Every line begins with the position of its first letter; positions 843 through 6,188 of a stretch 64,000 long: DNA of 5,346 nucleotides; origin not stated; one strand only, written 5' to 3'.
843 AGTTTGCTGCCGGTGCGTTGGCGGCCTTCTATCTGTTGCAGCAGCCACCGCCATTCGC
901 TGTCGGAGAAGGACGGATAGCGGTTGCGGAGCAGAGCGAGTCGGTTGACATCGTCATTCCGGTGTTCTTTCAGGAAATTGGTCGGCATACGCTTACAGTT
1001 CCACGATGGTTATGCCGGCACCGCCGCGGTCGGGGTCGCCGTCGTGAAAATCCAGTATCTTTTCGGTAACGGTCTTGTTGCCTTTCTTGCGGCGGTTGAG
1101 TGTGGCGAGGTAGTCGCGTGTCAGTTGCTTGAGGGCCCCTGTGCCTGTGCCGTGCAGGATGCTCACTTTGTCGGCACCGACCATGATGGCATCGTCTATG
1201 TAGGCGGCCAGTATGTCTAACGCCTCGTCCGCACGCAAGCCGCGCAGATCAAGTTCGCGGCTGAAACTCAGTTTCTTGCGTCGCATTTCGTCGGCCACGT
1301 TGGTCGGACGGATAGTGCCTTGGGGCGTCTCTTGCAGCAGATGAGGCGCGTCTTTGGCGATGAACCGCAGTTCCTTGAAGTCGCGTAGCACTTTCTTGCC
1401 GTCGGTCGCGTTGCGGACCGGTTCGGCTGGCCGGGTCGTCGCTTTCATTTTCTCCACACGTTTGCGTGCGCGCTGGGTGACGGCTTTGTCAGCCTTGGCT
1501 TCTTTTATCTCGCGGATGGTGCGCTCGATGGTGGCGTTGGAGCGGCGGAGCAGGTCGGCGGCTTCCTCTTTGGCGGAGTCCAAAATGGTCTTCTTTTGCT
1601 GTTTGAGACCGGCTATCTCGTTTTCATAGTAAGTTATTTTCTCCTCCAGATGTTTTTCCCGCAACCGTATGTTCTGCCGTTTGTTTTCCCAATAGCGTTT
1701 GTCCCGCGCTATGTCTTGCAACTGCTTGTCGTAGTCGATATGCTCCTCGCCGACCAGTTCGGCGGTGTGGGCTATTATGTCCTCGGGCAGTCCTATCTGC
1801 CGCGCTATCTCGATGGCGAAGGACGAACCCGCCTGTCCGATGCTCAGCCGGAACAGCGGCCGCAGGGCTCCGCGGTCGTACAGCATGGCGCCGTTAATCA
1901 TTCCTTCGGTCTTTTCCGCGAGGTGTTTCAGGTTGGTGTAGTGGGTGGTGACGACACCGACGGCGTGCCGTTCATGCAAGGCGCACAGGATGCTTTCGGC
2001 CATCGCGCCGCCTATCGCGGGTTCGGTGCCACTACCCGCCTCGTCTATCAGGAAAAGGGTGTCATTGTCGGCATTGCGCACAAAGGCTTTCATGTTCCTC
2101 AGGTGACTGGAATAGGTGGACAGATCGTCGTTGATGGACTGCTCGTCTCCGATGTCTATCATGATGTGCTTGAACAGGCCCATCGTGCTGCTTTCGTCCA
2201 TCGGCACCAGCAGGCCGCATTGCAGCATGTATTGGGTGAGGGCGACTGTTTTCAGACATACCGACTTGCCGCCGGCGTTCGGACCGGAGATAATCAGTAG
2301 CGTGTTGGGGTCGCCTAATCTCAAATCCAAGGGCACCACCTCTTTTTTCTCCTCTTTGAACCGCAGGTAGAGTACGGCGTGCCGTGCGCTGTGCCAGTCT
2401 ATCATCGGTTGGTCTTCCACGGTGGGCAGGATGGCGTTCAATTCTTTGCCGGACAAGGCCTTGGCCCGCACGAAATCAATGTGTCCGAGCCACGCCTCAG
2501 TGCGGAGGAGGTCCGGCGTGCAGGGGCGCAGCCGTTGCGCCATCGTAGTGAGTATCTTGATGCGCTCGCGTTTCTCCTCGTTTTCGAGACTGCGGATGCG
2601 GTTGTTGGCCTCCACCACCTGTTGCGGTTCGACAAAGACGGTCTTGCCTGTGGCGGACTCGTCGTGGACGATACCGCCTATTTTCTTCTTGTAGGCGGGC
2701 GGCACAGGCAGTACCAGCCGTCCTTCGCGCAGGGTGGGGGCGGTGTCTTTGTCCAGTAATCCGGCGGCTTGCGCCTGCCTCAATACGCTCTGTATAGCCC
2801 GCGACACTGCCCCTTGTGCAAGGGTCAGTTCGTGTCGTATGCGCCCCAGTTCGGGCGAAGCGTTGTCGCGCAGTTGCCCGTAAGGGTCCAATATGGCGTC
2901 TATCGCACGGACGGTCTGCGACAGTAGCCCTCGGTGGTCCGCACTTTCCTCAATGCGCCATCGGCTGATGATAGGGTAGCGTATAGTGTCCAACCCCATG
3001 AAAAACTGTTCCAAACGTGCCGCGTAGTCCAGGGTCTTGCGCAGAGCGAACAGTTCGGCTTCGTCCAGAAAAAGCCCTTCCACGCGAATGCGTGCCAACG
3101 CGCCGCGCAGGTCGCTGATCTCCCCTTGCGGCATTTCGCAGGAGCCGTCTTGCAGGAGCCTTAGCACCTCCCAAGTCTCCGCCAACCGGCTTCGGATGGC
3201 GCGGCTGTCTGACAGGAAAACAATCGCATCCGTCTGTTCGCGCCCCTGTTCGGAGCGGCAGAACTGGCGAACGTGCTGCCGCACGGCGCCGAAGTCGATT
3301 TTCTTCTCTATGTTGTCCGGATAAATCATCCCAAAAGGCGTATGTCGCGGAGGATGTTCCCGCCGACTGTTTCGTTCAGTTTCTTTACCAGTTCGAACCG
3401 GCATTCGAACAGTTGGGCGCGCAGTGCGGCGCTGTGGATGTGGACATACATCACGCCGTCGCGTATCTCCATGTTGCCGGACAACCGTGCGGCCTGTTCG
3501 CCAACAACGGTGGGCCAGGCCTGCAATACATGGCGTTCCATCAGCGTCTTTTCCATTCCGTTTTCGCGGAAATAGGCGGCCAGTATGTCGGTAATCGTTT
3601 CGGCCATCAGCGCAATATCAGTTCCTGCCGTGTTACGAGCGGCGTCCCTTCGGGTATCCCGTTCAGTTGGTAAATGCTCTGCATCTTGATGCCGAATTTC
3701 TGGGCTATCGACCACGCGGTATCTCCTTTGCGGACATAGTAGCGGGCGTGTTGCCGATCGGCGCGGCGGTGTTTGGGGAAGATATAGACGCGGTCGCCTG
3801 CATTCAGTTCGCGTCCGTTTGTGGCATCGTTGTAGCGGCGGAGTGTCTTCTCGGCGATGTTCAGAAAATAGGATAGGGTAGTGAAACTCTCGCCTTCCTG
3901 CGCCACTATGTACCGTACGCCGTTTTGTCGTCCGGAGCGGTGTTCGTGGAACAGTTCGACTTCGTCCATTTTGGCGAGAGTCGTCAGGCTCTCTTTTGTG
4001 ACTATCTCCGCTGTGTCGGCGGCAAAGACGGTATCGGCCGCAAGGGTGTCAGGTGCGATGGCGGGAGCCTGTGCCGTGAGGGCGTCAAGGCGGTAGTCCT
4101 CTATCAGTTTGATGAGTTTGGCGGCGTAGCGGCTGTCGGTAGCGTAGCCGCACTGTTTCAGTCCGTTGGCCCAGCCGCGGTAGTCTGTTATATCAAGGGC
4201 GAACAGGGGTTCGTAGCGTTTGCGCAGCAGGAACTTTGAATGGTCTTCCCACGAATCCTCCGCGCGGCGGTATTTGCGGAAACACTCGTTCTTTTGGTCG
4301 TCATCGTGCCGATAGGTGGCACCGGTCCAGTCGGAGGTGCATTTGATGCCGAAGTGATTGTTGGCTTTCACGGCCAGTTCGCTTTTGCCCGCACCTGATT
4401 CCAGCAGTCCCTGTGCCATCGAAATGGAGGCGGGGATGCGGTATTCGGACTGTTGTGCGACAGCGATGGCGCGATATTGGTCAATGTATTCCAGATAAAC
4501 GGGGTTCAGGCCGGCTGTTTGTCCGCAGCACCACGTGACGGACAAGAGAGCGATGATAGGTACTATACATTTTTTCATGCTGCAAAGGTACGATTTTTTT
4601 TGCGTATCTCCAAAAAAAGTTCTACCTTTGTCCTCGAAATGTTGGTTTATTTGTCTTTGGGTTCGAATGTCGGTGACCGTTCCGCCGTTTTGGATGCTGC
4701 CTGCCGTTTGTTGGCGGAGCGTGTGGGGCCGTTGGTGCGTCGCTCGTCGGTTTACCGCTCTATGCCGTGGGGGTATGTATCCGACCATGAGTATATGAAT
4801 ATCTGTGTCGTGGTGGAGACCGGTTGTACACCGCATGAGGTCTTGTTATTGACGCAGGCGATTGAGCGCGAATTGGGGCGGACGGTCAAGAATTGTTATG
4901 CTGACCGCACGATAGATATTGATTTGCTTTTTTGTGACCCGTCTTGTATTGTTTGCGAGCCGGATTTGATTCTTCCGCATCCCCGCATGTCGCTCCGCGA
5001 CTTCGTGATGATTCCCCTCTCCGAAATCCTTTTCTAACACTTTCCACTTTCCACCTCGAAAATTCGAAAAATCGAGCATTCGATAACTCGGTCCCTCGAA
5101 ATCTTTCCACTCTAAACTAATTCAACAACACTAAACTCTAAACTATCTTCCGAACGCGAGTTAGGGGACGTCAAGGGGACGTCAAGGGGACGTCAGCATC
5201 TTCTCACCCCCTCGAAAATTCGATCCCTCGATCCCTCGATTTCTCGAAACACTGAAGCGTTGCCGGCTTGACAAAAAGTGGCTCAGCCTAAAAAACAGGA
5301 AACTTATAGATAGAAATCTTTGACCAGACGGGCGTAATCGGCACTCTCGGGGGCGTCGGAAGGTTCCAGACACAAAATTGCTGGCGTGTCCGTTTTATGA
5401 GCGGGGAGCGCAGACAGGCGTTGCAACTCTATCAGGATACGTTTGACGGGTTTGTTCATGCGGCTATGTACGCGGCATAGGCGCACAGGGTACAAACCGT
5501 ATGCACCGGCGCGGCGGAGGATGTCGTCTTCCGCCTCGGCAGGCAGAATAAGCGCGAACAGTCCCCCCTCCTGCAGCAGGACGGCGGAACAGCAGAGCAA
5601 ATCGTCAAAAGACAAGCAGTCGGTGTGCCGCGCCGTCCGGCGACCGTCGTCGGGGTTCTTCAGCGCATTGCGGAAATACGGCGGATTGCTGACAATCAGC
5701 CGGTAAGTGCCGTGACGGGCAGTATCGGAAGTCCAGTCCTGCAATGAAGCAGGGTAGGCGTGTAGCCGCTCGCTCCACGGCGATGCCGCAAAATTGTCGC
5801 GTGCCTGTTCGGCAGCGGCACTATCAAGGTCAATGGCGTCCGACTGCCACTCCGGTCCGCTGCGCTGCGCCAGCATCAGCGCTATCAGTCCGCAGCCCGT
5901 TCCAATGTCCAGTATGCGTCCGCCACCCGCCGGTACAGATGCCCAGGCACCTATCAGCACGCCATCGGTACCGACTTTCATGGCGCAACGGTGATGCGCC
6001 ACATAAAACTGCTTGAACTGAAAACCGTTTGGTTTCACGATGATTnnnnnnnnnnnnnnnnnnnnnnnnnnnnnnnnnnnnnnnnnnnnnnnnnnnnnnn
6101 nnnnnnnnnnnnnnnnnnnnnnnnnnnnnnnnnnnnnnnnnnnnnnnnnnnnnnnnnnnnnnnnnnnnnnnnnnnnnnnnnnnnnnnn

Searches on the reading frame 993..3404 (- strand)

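Call 57: search_protein_families(library=pfam, proteins=[window:993-3404:-], max_evalue=0.0001)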
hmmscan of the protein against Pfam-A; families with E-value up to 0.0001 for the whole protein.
window:993-3404:- (803 aa): 2 families
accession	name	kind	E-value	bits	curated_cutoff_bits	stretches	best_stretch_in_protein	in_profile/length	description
PF00488.27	MutS_V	-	5.7e-29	101.9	30.2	1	370-550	1-183/188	MutS domain V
PF01713.27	Smr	-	1.6e-19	70.3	25.7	1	718-803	1-76/77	Smr domain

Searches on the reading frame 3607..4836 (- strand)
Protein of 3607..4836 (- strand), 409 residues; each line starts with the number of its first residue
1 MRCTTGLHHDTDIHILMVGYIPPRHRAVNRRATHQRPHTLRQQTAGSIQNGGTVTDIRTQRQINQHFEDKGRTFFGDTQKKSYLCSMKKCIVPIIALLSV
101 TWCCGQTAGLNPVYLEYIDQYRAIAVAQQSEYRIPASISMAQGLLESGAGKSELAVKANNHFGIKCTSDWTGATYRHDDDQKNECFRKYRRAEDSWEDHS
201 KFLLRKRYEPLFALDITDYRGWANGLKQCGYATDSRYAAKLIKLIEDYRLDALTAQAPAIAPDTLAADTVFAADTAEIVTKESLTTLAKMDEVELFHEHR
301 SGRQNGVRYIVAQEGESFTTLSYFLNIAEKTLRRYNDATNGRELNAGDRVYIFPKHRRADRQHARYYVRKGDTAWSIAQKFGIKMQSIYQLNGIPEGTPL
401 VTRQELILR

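Call 9: search_protein_families(library=pfam, proteins=[window:3607-4836:-], max_evalue=0.001)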
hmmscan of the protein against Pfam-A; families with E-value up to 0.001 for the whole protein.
window:3607-4836:- (409 aa): 3 families
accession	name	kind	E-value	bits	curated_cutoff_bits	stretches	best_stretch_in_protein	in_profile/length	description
PF01832.25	Glucosaminidase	-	3.5e-36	125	30.2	1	124-250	3-123/123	Mannosyl-glycoprotein endo-beta-N-acetylglucosaminidase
PF01476.26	LysM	-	3.9e-14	52.7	20.9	1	366-408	1-42/43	LysM domain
PF23473.1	LysM3_LYK4_5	-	0.00044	20.7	29.3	0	366-395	5-34/48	LYK4/5 LysM3 domain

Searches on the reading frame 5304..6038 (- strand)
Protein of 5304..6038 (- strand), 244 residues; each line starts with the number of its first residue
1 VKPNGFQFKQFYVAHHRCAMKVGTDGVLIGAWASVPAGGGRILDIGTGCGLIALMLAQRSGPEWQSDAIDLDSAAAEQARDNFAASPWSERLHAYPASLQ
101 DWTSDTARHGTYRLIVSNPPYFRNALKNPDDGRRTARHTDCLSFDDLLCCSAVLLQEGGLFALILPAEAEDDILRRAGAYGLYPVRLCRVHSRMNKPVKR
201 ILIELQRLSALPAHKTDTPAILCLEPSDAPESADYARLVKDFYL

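Call 9: search_protein_families(library=pfam, proteins=[window:5304-6038:-], max_evalue=0.001)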
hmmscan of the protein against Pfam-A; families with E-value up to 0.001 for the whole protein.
window:5304-6038:- (244 aa): 4 families
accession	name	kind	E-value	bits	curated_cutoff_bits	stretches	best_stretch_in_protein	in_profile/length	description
PF05175.20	MTS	-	3.4e-10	40.3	23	1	39-123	32-110/170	Methyltransferase small domain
PF13649.12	Methyltransf_25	-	7.8e-07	30.1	27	1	42-117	1-70/97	Methyltransferase domain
PF08242.18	Methyltransf_12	-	0.00018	22.6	30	1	43-90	1-47/98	Methyltransferase domain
PF06325.19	PrmA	-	0.0007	19.6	22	1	38-118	161-233/296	Ribosomal protein L11 methyltransferase (PrmA)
